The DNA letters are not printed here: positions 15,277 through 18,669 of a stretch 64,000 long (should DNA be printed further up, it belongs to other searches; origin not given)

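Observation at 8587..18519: Tightly coupled operon of TPR/FG-GAP/UnbV proteins, a 5-heme cytochrome-TPR fusion and an ATPase-less ADOP permease, with no function known to me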

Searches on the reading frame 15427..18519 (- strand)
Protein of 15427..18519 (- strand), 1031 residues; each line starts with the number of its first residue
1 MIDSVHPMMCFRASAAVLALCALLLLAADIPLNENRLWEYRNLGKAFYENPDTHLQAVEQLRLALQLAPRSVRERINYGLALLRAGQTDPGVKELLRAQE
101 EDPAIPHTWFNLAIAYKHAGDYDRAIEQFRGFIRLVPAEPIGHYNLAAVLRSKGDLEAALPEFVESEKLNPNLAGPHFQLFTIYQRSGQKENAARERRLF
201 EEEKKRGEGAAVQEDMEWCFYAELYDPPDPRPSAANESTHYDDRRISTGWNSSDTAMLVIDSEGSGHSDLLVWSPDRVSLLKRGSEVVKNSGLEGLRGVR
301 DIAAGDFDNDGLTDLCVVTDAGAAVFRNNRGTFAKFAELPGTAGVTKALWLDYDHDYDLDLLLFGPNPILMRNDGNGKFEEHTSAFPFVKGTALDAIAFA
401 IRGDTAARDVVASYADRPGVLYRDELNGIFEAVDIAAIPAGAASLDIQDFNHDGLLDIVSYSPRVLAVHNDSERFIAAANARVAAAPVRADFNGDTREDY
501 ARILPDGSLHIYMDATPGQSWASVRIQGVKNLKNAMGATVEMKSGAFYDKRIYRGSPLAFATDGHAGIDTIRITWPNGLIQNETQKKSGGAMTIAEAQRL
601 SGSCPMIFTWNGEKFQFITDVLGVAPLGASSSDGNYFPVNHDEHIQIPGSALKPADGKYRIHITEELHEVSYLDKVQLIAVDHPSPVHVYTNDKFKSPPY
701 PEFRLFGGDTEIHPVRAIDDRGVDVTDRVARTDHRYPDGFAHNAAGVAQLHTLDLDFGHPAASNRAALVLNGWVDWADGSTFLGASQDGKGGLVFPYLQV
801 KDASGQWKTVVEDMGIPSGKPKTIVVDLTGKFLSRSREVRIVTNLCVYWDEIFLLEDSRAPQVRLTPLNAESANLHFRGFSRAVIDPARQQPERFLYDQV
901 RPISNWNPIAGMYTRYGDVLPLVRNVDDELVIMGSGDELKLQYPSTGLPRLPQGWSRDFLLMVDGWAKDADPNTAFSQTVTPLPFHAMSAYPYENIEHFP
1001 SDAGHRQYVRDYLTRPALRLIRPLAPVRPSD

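Call 7: search_protein_families(library=pfam, proteins=[window:15427-18519:-], max_evalue=0.01)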
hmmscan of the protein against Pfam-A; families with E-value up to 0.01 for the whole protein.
window:15427-18519:- (1031 aa): 18 families
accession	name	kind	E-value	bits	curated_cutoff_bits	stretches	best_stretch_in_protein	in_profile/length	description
PF13517.12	FG-GAP_3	-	3.6e-16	60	26.9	3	306-362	1-60/61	FG-GAP-like repeat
PF13431.12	TPR_17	-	3.4e-11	42.9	24.4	1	100-127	7-34/34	Tetratricopeptide repeat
PF07719.23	TPR_2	-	5.1e-11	42.2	27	1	108-137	3-32/34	Tetratricopeptide repeat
PF13414.12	TPR_11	-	5.1e-09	36.1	26.8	0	116-150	4-38/42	TPR repeat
PF00515.34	TPR_1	-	6.6e-09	35.7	27.8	1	108-129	3-24/34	Tetratricopeptide repeat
PF13432.12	TPR_16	-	2.6e-08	34.6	32.7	1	111-165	2-55/65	Tetratricopeptide repeat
PF13371.12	TPR_9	-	1.1e-07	32.2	35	1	45-103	2-60/73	Tetratricopeptide repeat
PF13181.12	TPR_8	-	1.1e-07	31.9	25.7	0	107-134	2-29/34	Tetratricopeptide repeat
PF13428.12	TPR_14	-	2.7e-07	31.1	23.5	1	107-148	2-43/44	Tetratricopeptide repeat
PF13424.12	TPR_12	-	8.1e-05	23.2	30.1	0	100-130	39-69/77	Tetratricopeptide repeat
PF14559.12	TPR_19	-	0.00023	21.9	25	0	56-103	9-56/68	Tetratricopeptide repeat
PF13176.12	TPR_7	-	0.00046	20.5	27.9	0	108-131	1-24/36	Tetratricopeptide repeat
PF13174.12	TPR_6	-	0.00081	20.3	26.3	0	109-137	3-31/33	Tetratricopeptide repeat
PF24575.1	TPR_Slam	-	0.0037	18.1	35.2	0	109-160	50-101/104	Surface lipoprotein assembly modifier, N-terminal TPR repeats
PF01839.29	FG-GAP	-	0.0041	17.4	22.1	0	301-322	4-32/37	FG-GAP repeat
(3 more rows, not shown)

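Call 8: search_protein_families(library=ncbifam, proteins=[window:15427-18519:-], max_evalue=0.01)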
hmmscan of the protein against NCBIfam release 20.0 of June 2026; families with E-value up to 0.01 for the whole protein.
window:15427-18519:- (1031 aa): 11 families
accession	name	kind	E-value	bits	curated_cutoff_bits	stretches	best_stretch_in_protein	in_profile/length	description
NF040959.1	MamA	equivalog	4.7e-12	45.8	200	1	43-167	77-200/204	magnetosome protein MamA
TIGR02917.1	PEP_TPR_lipo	equivalog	1.2e-09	36.7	312.2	1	56-194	415-553/899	XrtA/PEP-CTERM system TPR-repeat protein PrsT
NF033758.1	gliding_GltE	equivalog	2.9e-08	33.1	225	1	56-135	274-354/411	adventurous gliding motility TPR repeat lipoprotein GltE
NF011721.1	PRK15174.1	equivalog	5.6e-07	28.1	1200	1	42-138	251-350/656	Vi polysaccharide transport protein VexE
TIGR02521.1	type_IV_pilW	equivalog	1.8e-06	27.7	154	1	48-159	75-188/234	type IV pilus biogenesis/stability protein PilW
NF033762.1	social_mot_Tgl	equivalog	1.3e-05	24.7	225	1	97-202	91-198/252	social motility TPR repeat lipoprotein Tgl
NF002725.1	PRK02603.1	equivalog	0.00014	22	143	0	120-196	49-128/173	photosystem I assembly protein Ycf3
NF033920.0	C39_PA2778_fam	equivalog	0.001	18.6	150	1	81-161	165-245/255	PA2778 family cysteine peptidase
NF047558.1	TPR_END_plus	domain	0.0014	18.5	32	0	109-135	2-28/56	TPR end-of-group domain-containing protein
TIGR02552.1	LcrH_SycD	equivalog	0.0031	17.2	104.8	1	107-163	53-109/136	SycD/LcrH family type III secretion system chaperone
TIGR02795.1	tol_pal_ybgF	equivalog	0.0068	17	90.1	0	116-193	12-95/119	tol-pal system protein YbgF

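Call 27: search_solved_structures(query=window:15427-18519:-, max_evalue=1)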
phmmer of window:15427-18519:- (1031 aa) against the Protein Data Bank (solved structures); distinct sequences matched with E-value up to 1: 100 (the best 60 are shown).
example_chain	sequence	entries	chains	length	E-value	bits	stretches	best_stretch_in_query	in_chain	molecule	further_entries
9qhb_A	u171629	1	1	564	8.1e-64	219.3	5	40-173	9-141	Engineered tetratricopeptide repeat protein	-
9qhc_A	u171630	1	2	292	1.9e-37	131.9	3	40-173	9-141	Engineered tetratricopeptide repeat protein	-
8bu0_A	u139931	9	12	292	7.9e-36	126.6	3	40-147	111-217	Consensus tetratricopeptide repeat protein | Crystal structure of an 8-repeat consensus TPR superhelix with Zinc. | Monomer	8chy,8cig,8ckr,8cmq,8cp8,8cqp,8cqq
7yea_A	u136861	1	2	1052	8.4e-23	83.5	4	31-194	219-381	UDP-N-acetylglucosamine--peptide N-acetylglucosaminyltransferase 110 kDa subunit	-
7yeh_B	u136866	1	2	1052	8.4e-23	83.5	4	31-194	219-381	UDP-N-acetylglucosamine--peptide N-acetylglucosaminyltransferase 110 kDa subunit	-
7ntf_A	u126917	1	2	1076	9.1e-23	83.4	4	31-193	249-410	Isoform 1 of UDP-N-acetylglucosamine--peptide N-acetylglucosaminyltransferase 110 kDa subu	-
1w3b_A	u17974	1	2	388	7.1e-22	80.4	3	98-193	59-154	UDP-N-ACETYLGLUCOSAMINE--PEPTIDE N-ACETYLGLUCOSAMINYLTRANSFERASE 110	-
6eou_A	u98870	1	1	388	7.3e-22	80.4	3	98-193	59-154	UDP-N-acetylglucosamine--peptide N-acetylglucosaminyltransferase 110 kDa subunit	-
9gzg_A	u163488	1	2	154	3.7e-17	64.8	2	41-148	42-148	Engineered CTPR protein with glutamic acids for conductivity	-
2fo7_A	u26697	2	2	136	4e-17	64.7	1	40-171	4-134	SYNTHETIC CONSENSUS TPR PROTEIN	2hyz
8ch0_A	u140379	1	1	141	4.5e-17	64.5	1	40-171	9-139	Consensus tetratricopeptide repeat protein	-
1na0_A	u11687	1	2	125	8.6e-13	50.3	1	36-148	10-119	designed protein CTPR3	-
2wqh_A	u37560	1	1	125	1.3e-11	46.4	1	36-148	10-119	CTPR3Y3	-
7obi_A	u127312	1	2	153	1.1e-10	43.4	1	41-182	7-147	CTPR-rv4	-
3kd7_A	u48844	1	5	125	3.3e-10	41.8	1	36-148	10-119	CTPR390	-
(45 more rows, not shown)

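Call 54: find_homologous_proteins(query=window:15427-18519:-, max_evalue=1e-10)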
Query window:15427-18519:- (1031 aa): 2576 proteins with E <= 1e-10 among 8000 candidates; the best 120 are listed.
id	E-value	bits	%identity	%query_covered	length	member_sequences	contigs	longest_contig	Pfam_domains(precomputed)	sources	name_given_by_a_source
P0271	0.0e+0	1855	76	99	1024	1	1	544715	PF14559.13,PF13431.13,PF13414.13,PF13371.13,PF13517.13,PF00515.35,PF13432.13,PF13428.13,PF13181.13,PF07719.24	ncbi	-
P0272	0.0e+0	1853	76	99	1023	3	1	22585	PF07721.21,PF14559.13,PF13431.13,PF13414.13,PF13371.13,PF13517.13,PF00515.35,PF13432.13,PF13428.13,PF13181.13,PF07719.24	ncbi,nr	ncbi:MAG: VCBS repeat-containing protein [Acidobacteriaceae bacterium]|nr:VCBS repeat-containing pro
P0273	0.0e+0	1849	77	99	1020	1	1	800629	PF13431.13,PF13414.13,PF13428.13,PF14559.13,PF24575.2,PF13371.13,PF13517.13,PF00515.35,PF13424.13,PF13432.13,PF13181.13,PF07719.24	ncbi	-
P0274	0.0e+0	1842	76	99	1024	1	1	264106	PF01839.30,PF13431.13,PF13414.13,PF13428.13,PF07721.21,PF14559.13,PF13371.13,PF13517.13,PF00515.35,PF13424.13,PF13432.13,PF13181.13,PF07719.24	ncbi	-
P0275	0.0e+0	1842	77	99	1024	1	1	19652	PF13431.13,PF13414.13,PF13371.13,PF13517.13,PF00515.35,PF13432.13,PF13428.13,PF13181.13,PF07719.24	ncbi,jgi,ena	-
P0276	0.0e+0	1840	76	97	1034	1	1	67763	PF01839.30,PF13431.13,PF13414.13,PF13428.13,PF14559.13,PF24575.2,PF13371.13,PF13517.13,PF00515.35,PF13432.13,PF13181.13,PF07719.24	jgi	jgi:hypothetical protein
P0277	0.0e+0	1839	76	99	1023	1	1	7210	PF14559.13,PF13431.13,PF13414.13,PF13371.13,PF13517.13,PF00515.35,PF13432.13,PF13428.13,PF13181.13,PF07719.24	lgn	-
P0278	0.0e+0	1835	76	97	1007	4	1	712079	PF14559.13,PF13431.13,PF13414.13,PF13517.13,PF00515.35,PF13432.13,PF13428.13,PF13181.13,PF07719.24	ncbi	-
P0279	0.0e+0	1833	76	99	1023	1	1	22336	PF14559.13,PF13431.13,PF13414.13,PF13371.13,PF13517.13,PF00515.35,PF13432.13,PF13428.13,PF13181.13,PF07719.24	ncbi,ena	-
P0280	0.0e+0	1826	76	99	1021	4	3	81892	PF14559.13,PF13431.13,PF13414.13,PF13371.13,PF13517.13,PF00515.35,PF13432.13,PF13428.13,PF13181.13,PF07719.24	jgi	jgi:tetratricopeptide (TPR) repeat protein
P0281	0.0e+0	1824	75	99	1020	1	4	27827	PF14559.13,PF13431.13,PF13414.13,PF13371.13,PF13517.13,PF00515.35,PF13432.13,PF13428.13,PF13181.13,PF07719.24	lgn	-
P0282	0.0e+0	1824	75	99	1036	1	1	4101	PF14559.13,PF24575.2,PF13431.13,PF13414.13,PF13371.13,PF13517.13,PF00515.35,PF13432.13,PF13428.13,PF13181.13,PF07719.24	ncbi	ncbi:MAG: FG-GAP-like repeat-containing protein [Bryobacteraceae bacterium]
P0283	0.0e+0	1824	76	99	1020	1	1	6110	PF14559.13,PF24575.2,PF13431.13,PF13414.13,PF13371.13,PF13517.13,PF00515.35,PF13432.13,PF13428.13,PF13181.13,PF07719.24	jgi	jgi:Flp pilus assembly protein TadD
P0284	0.0e+0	1820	75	99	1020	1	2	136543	PF01839.30,PF13431.13,PF13414.13,PF13428.13,PF14559.13,PF13371.13,PF13517.13,PF00515.35,PF13424.13,PF13432.13,PF13181.13,PF07719.24,PF13174.13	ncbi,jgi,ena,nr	ncbi:MAG: VCBS repeat-containing protein [Acidobacteriaceae bacterium]|nr:VCBS repeat-containing pro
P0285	0.0e+0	1819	75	99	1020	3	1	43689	PF13431.13,PF13414.13,PF13176.13,PF13428.13,PF14559.13,PF24575.2,PF13371.13,PF13517.13,PF00515.35,PF13432.13,PF13181.13,PF07719.24,PF13174.13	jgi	jgi:Tfp pilus assembly protein PilF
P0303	0.0e+0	1776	73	99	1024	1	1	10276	PF13431.13,PF13414.13,PF13176.13,PF13428.13,PF07593.19,PF14559.13,PF13371.13,PF13517.13,PF00515.35,PF13424.13,PF13432.13,PF13181.13,PF07719.24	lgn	-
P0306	0.0e+0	1760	73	98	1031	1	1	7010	PF13431.13,PF13414.13,PF13371.13,PF13517.13,PF00515.35,PF13432.13,PF13428.13,PF13181.13,PF07719.24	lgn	-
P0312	0.0e+0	1747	74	98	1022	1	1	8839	PF01839.30,PF13431.13,PF23914.2,PF13414.13,PF13428.13,PF07593.19,PF07721.21,PF14559.13,PF13371.13,PF13517.13,PF00515.35,PF13424.13,PF13432.13,PF13181.13,PF07719.24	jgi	jgi:tetratricopeptide (TPR) repeat protein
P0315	0.0e+0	1741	72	99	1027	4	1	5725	PF01839.30,PF13431.13,PF13414.13,PF13428.13,PF07593.19,PF07721.21,PF13371.13,PF13517.13,PF00515.35,PF13424.13,PF13432.13,PF13181.13,PF07719.24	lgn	-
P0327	0.0e+0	1718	71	98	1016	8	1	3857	PF01839.30,PF13431.13,PF23914.2,PF13414.13,PF13176.13,PF13428.13,PF07593.19,PF14559.13,PF24575.2,PF13371.13,PF13517.13,PF00515.35,PF12895.14,PF13424.13,PF13432.13,PF13181.13,PF07719.24,PF13174.13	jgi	-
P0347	0.0e+0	1698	71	99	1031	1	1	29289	PF14559.13,PF13431.13,PF23914.2,PF13414.13,PF13371.13,PF13517.13,PF00515.35,PF13432.13,PF13428.13,PF13181.13,PF07719.24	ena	-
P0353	0.0e+0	1690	72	97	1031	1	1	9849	PF13431.13,PF13414.13,PF13176.13,PF13428.13,PF07721.21,PF14559.13,PF13371.13,PF13517.13,PF00515.35,PF13424.13,PF13432.13,PF13181.13,PF07719.24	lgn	-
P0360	0.0e+0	1677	68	100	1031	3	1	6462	PF01839.30,PF13431.13,PF13414.13,PF13176.13,PF13428.13,PF14559.13,PF13371.13,PF13517.13,PF00515.35,PF13432.13,PF13181.13,PF07719.24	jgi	jgi:tetratricopeptide (TPR) repeat protein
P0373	0.0e+0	1665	68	100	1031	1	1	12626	PF01839.30,PF13431.13,PF13414.13,PF13176.13,PF13428.13,PF14559.13,PF13371.13,PF13517.13,PF00515.35,PF13424.13,PF13432.13,PF13181.13,PF07719.24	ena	-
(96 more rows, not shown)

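Call 74: predict_structure(alignment_id=A4)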
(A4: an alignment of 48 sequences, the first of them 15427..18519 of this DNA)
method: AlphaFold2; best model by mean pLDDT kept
length: 1031 residues; sequences in the alignment: 48
mean_pLDDT: 76.9   pTM: 0.61
mean pLDDT of the five models: 76.9, 74.9, 74.8, 71.4, 71.0
residues with pLDDT >= 90: 417; 70-90: 303; 50-70: 153; < 50: 158
segments of 3 or more residues with pLDDT < 50: 1-15, 21-30, 209-216, 529-532, 598-603, 624-639, 696-699, 777-789, 902-917, 927-930, 968-1000, 1007-1031
pLDDT, mean of each block of 10 residues (from residue 1): 35 48 41 75 77 74 92 92 76 94 91 82 93 93 90 86 93 80 79 84 60 49 61 75 94 93 91 96 93 94 89 93 95 95 94 78 95 86 93 92 77 96 80 94 93 89 92 86 91 91 95 85 75 72 83 90 71 74 66 63 69 88 42 36 84 93 68 79 93 60 84 94 92 81 67 93 91 60 47 78 93 69 86 92 84 93 92 69 59 68 37 44 55 64 89 94 64 28 26 39 50 36 39 37
secondary structure, 60 per line:
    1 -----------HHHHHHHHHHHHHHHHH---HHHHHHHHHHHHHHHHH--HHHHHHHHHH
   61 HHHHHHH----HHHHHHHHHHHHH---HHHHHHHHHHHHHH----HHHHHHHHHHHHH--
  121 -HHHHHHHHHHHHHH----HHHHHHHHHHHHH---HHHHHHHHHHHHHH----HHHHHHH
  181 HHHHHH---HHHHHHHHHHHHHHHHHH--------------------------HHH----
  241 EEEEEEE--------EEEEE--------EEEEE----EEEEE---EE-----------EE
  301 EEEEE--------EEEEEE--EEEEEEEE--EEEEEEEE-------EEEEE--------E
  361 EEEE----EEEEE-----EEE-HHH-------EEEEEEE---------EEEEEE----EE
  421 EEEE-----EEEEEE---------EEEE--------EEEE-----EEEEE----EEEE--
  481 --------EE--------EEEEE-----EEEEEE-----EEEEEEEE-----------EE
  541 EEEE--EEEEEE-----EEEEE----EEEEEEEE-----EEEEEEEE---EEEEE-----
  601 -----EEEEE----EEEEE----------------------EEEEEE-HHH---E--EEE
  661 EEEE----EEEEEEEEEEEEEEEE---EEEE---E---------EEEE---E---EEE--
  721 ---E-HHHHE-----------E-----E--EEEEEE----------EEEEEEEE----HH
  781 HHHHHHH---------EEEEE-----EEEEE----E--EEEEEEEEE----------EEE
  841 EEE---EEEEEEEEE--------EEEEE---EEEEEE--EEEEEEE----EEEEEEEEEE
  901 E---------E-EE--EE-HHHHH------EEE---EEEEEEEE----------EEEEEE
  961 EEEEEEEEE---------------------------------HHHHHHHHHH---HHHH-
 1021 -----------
elements in order (helices of 4 or more, strands of 3 or more residues): H12-28 H32-48 H51-67 H72-84 H88-101 H106-118 H122-135 H140-152 H156-169 H174-186 H190-207 E241-247 E256-260 E269-273 E278-282 E299-305 E314-319 E322-329 E332-339 E347-351 E360-364 E369-373 E379-381 E393-399 E409-414 E419-424 E430-435 E445-448 E457-460 E466-470 E475-478 E499-503 E509-514 E520-527 E539-544 E547-552 E558-562 E567-574 E580-587 E591-595 E606-610 E615-619 E642-647 E658-664 E669-684 E688-691 E705-708 E716-718 H726-729 E751-756 E767-774 H779-787 E797-801 E807-811 E819-827 E838-843 E847-855 E864-868 E872-877 E880-886 E891-901 H920-924 E931-933 E937-944 E955-969 H1003-1012 H1016-1019

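Call 77: fold_search(model_id=the predicted structure, library=pdb)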
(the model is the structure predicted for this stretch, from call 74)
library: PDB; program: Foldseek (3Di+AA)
matches with E <= 10: 1692; with E <= 0.001: 412
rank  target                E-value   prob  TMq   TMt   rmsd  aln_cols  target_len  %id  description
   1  8chy                  1.9e-09  1.00  0.15  0.55   2.0       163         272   31  Crystal structure of an 8-repeat consensus TPR superhelix with Zinc. (released 2024-02-21)
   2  9qhb                  4.0e-09  1.00  0.16  0.58   9.7       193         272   27  Crystal structure of 16-repeat CTPR protein with eliminated coordination sites (released 2025-10-22)
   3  9qhc_B                2.2e-08  1.00  0.16  0.57   8.1       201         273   28  Crystal structure of 8-repeat CTPR protein with eliminated coordination sites (released 2025-10-22)
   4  9qhc_A                3.7e-08  1.00  0.15  0.55   1.7       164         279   31  Crystal structure of 8-repeat CTPR protein with eliminated coordination sites (released 2025-10-22)
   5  6eou                  9.1e-08  1.00  0.14  0.35  10.5       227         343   23  O-GlcNAc transferase TPR domain with the intellectual disability associated mutation L254F (released 2018-05-09)
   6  1w3b_A                1.1e-07  1.00  0.16  0.40  10.1       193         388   29  The superhelical TPR domain of O-linked GlcNAc transferase reveals structural similarities to importin alpha. (released 2004-09-09)
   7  8cqp_C                1.5e-07  1.00  0.13  0.93   1.2       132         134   34  Crystal structure of an 8-repeat consensus TPR superhelix with Calcium (low concentration) (released 2024-03-27)
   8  1w3b_B                1.6e-07  1.00  0.15  0.42   2.0       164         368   23  The superhelical TPR domain of O-linked GlcNAc transferase reveals structural similarities to importin alpha. (released 2004-09-09)
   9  6vbu_7                2.6e-07  1.00  0.19  0.27  28.0       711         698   11  Structure of the bovine BBSome complex (released 2020-01-29)
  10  2fo7                  3.3e-07  1.00  0.13  0.91   1.2       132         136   33  Crystal structure of an 8 repeat consensus TPR superhelix (trigonal crystal form) (released 2006-03-07)
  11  6vbu_9                3.7e-07  1.00  0.15  0.20  33.8       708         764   10  Structure of the bovine BBSome complex (released 2020-01-29)
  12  9gzg_A                4.3e-07  1.00  0.14  0.86   1.9       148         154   29  Crystal structure of CTPR4E4 mutant (released 2025-10-15)
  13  4gyy_A                4.3e-07  1.00  0.14  0.21   2.9       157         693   21  Crystal structure of human O-GlcNAc Transferase with UDP-5SGlcNAc and a peptide substrate (released 2012-10-31)
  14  3asf_A                4.3e-07  1.00  0.15  0.78   3.4       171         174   22  MamA MSR-1 C2 (released 2011-07-20)
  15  3ash_A                4.3e-07  1.00  0.15  0.76   3.7       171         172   22  MamA D159K mutant 1 (released 2011-07-20)
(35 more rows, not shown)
